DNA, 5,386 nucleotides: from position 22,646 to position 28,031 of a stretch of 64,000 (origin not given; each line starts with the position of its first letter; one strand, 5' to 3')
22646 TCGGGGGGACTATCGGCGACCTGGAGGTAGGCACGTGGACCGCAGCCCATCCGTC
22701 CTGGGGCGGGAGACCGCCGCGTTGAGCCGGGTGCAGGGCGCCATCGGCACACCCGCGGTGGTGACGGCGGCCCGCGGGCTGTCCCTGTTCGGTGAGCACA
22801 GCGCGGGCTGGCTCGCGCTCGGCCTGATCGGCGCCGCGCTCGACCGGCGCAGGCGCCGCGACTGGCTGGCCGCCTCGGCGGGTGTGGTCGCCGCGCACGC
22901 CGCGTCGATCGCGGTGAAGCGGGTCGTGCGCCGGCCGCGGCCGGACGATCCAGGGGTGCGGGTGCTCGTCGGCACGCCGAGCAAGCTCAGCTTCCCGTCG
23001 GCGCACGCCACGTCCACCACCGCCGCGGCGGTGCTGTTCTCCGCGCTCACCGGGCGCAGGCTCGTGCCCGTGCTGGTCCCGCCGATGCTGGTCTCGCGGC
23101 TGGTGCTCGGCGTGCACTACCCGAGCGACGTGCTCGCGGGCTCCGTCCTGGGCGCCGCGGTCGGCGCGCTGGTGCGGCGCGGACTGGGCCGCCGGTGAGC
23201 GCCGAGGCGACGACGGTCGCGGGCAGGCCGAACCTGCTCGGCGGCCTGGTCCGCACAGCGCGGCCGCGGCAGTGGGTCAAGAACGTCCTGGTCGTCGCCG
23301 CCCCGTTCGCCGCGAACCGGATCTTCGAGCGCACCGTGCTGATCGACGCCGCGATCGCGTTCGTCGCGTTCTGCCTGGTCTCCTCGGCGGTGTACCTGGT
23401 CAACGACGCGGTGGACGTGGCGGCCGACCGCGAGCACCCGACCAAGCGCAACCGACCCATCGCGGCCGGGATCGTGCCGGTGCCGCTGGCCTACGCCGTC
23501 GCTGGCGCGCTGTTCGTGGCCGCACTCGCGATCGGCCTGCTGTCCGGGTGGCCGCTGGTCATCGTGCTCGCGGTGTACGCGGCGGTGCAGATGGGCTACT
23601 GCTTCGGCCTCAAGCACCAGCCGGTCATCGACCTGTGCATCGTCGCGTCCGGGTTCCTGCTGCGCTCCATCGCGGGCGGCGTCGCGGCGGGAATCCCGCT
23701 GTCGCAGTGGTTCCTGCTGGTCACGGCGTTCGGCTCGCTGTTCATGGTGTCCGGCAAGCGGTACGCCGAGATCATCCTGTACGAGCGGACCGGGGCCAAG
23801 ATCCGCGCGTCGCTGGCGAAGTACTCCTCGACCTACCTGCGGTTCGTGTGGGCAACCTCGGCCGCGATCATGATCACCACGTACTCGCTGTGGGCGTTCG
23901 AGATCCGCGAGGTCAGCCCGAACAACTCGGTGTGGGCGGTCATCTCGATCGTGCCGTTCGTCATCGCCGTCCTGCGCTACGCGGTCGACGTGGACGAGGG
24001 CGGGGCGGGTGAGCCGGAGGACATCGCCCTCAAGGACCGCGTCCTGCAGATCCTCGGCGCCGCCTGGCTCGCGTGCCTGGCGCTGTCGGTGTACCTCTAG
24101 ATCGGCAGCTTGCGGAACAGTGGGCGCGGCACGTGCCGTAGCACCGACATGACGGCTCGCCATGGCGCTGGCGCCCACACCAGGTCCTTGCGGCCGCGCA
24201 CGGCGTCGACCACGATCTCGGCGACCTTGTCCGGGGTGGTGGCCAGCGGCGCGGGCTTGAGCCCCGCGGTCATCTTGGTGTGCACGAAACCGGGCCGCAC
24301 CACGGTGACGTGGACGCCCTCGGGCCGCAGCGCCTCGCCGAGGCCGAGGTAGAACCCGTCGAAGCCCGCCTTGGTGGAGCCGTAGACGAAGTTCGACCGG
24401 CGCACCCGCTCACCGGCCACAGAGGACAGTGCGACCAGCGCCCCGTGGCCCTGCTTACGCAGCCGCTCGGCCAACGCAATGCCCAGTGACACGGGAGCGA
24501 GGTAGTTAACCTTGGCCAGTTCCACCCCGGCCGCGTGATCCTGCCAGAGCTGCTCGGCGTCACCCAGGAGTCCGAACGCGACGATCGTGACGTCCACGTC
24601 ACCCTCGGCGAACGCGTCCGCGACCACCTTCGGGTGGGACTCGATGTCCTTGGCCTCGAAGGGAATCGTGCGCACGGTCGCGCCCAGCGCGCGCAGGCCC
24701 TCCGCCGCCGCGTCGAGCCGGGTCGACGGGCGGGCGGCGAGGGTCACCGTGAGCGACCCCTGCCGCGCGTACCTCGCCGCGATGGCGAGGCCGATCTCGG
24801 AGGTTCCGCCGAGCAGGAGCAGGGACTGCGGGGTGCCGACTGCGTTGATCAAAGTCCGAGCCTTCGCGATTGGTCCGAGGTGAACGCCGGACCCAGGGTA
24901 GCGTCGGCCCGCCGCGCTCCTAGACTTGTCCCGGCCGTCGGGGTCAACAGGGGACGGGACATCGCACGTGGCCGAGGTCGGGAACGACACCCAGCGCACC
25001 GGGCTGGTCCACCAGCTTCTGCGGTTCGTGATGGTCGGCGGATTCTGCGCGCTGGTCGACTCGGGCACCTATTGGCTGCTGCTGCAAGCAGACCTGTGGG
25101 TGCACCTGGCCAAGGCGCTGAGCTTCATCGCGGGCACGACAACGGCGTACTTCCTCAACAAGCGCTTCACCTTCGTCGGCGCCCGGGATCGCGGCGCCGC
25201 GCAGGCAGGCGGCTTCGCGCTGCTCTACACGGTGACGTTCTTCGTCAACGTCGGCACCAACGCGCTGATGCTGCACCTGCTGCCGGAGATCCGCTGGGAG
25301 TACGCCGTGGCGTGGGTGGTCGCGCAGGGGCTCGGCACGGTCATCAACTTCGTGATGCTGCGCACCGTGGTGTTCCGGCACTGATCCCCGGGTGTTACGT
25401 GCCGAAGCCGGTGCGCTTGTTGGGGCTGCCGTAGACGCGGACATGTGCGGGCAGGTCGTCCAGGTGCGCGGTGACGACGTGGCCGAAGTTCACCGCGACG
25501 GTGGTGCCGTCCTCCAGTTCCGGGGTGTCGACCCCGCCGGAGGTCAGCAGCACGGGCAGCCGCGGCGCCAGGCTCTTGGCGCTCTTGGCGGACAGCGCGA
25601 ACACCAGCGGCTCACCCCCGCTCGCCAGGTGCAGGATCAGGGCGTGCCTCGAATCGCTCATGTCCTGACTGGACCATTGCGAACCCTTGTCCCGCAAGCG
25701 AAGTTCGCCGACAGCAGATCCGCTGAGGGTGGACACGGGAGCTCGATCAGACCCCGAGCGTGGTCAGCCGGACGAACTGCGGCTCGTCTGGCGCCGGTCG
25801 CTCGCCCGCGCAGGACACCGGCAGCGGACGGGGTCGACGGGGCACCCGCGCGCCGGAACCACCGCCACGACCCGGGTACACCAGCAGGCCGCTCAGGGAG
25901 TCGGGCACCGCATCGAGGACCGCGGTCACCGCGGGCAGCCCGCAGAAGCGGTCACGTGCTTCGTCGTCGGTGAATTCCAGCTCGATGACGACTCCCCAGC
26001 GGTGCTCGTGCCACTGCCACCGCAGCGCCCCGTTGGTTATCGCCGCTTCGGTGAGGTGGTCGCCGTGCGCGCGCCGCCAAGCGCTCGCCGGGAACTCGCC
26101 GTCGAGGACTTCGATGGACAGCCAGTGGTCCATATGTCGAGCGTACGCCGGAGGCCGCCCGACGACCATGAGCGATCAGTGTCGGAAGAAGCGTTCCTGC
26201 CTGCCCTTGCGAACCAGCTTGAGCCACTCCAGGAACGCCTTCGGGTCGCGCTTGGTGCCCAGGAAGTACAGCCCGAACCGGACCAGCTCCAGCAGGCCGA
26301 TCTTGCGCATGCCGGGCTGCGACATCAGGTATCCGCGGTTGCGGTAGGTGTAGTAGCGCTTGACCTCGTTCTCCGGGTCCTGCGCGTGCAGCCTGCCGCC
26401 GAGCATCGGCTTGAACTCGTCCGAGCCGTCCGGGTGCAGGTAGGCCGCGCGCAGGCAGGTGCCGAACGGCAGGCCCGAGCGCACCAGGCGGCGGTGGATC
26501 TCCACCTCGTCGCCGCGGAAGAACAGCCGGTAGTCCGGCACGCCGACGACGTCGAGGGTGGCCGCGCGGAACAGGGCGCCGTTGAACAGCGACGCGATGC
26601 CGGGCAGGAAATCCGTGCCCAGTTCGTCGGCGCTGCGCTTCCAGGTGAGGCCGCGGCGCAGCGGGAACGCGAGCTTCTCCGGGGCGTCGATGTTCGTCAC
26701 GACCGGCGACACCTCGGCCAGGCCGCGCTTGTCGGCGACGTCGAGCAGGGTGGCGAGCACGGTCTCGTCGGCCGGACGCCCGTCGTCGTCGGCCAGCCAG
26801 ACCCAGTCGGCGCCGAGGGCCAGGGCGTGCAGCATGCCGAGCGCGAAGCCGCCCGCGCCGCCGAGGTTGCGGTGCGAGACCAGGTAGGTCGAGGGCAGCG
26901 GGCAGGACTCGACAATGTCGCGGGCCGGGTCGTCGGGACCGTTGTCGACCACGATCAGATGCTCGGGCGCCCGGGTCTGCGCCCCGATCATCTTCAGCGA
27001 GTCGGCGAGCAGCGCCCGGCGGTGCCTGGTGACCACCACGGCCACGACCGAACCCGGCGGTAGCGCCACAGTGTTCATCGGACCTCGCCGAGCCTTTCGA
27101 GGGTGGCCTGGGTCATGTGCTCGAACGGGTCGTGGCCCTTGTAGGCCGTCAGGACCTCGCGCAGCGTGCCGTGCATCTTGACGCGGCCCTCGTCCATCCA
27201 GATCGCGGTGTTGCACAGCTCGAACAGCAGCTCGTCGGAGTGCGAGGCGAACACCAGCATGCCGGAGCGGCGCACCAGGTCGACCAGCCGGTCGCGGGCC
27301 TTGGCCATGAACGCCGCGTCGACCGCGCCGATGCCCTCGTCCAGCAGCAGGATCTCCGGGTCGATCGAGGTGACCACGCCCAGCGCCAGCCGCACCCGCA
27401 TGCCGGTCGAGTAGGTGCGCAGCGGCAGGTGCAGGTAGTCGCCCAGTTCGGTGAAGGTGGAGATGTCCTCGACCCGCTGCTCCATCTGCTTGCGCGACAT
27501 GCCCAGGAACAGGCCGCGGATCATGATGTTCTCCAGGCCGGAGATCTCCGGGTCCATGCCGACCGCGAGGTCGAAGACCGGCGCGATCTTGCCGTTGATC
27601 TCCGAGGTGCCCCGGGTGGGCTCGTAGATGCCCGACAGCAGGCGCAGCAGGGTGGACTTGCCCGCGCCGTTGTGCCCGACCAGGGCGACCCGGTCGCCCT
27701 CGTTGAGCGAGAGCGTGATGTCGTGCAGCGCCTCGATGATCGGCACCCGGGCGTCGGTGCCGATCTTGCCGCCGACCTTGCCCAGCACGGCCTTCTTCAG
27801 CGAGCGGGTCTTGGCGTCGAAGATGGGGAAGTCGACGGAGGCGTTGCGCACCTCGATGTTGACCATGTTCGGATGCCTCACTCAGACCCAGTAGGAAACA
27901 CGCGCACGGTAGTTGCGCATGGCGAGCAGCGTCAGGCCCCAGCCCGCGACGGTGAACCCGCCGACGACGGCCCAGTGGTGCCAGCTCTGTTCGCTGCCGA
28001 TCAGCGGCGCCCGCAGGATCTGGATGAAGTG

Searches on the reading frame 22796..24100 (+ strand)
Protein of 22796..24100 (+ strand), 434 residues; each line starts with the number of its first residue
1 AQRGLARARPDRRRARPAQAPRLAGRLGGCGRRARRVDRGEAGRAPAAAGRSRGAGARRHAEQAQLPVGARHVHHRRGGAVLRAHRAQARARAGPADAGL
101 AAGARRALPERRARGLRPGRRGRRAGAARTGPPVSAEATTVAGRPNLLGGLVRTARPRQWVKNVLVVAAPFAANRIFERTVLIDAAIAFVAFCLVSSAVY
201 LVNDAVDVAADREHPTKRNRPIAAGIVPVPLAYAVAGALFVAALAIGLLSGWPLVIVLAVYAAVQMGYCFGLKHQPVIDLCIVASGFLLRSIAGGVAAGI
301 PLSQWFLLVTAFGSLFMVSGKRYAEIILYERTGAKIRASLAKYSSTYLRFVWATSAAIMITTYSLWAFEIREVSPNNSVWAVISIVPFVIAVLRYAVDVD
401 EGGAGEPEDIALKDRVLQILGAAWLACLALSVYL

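Call 67: search_protein_families(library=pfam, proteins=[window:22796-24100:+], max_evalue=0.000001)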
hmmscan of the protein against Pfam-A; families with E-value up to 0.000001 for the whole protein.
window:22796-24100:+ (434 aa): 1 family
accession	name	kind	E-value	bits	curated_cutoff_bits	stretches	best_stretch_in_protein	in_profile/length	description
PF01040.23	UbiA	-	2.1e-17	63.7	34.2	1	184-368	21-204/250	UbiA prenyltransferase family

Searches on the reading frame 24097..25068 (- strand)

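Call 67: search_protein_families(library=pfam, proteins=[window:24097-25068:-], max_evalue=0.000001)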
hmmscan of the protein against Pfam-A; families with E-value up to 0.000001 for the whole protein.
window:24097-25068:- (323 aa): 2 families
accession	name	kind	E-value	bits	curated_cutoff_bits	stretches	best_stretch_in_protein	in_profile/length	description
PF00106.31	adh_short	-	8.9e-26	91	26.6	1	84-271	4-191/195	short chain dehydrogenase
PF13561.12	adh_short_C2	-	9.3e-17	61.8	27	1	90-272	6-186/236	Enoyl-(Acyl carrier protein) reductase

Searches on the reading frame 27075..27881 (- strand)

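Call 67: search_protein_families(library=pfam, proteins=[window:27075-27881:-], max_evalue=0.000001)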
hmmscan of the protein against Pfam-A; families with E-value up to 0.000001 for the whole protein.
window:27075-27881:- (268 aa): 1 family
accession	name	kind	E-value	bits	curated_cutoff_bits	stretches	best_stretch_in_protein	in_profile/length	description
PF00005.33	ABC_tran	-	1.7e-22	80.9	25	1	52-182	1-134/137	ABC transporter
